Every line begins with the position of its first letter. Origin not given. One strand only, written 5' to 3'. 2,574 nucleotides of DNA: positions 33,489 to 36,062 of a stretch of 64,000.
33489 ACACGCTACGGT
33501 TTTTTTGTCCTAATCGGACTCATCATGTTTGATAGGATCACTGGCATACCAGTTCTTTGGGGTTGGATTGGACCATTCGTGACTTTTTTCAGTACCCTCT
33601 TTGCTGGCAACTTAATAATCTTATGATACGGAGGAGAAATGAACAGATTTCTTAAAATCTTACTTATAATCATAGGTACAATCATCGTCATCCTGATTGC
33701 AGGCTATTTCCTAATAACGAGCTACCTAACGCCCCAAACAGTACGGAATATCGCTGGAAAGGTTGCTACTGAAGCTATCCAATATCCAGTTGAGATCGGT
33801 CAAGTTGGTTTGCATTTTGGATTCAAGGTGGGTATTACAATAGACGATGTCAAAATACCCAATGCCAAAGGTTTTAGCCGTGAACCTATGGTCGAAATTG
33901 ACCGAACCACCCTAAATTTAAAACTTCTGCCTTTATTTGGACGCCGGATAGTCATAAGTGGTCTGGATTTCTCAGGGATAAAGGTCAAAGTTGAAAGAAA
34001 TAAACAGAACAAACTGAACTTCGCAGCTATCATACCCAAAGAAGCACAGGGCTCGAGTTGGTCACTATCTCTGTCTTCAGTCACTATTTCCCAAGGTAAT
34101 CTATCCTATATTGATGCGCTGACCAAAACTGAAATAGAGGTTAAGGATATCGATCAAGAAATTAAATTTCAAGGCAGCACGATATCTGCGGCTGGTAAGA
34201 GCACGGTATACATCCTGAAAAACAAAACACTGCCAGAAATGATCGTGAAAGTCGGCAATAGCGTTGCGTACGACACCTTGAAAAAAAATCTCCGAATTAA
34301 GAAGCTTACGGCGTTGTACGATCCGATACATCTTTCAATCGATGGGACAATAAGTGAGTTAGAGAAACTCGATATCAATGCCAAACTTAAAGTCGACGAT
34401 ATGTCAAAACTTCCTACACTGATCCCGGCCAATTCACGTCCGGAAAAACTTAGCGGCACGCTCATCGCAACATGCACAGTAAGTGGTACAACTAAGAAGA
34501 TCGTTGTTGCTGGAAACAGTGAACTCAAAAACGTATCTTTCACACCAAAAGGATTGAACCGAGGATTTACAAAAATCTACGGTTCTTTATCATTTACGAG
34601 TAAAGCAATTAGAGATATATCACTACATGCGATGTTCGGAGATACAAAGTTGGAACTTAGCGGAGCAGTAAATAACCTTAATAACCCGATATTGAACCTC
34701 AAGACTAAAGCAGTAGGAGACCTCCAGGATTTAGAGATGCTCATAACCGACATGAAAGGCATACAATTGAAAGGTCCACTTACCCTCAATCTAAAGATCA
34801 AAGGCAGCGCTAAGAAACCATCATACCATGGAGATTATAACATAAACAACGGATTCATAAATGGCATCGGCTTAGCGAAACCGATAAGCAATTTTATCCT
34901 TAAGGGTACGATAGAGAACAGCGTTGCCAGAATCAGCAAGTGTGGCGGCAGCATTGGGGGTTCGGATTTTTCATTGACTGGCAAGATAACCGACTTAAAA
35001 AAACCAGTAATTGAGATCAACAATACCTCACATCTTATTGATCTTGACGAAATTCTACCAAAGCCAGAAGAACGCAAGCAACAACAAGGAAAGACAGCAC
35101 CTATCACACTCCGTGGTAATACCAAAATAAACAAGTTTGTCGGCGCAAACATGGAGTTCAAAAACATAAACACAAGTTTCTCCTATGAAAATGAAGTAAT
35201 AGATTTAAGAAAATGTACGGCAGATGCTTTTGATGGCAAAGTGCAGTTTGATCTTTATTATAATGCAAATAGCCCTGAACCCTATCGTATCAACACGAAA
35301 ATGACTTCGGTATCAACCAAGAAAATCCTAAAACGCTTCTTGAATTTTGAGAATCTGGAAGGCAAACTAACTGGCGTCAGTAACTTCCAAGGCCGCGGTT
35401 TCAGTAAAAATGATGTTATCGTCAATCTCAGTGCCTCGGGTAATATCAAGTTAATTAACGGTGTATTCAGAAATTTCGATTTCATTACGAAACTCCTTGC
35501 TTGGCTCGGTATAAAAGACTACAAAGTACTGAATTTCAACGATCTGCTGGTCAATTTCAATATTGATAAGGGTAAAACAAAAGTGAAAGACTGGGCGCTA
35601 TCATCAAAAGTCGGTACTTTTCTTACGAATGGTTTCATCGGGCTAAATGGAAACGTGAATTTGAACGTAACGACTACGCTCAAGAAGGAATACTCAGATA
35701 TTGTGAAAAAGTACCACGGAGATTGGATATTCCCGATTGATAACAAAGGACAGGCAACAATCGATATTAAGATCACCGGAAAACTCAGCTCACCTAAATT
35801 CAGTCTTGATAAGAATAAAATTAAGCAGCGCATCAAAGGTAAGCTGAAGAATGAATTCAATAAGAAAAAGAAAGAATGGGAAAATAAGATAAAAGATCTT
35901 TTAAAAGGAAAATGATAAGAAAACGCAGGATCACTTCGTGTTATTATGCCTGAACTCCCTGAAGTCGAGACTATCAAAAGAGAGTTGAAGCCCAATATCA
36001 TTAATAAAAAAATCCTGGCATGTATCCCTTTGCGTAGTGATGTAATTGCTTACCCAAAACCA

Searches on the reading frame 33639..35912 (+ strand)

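Call 47: search_protein_families(library=pfam, proteins=[window:33639-35912:+], max_evalue=0.001)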
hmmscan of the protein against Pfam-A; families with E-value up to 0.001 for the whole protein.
window:33639-35912:+ (758 aa): 3 families
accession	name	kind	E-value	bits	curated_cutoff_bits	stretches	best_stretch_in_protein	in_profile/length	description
PF05170.20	AsmA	-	3.3e-23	82.8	29.8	2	1-188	1-210/607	AsmA family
PF05359.17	DUF748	-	1.5e-22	80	50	1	3-226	13-200/1037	Domain of Unknown Function (DUF748)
PF13116.12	YhdP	-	2.7e-15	55.9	46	1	1-190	1-160/1224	YhdP protein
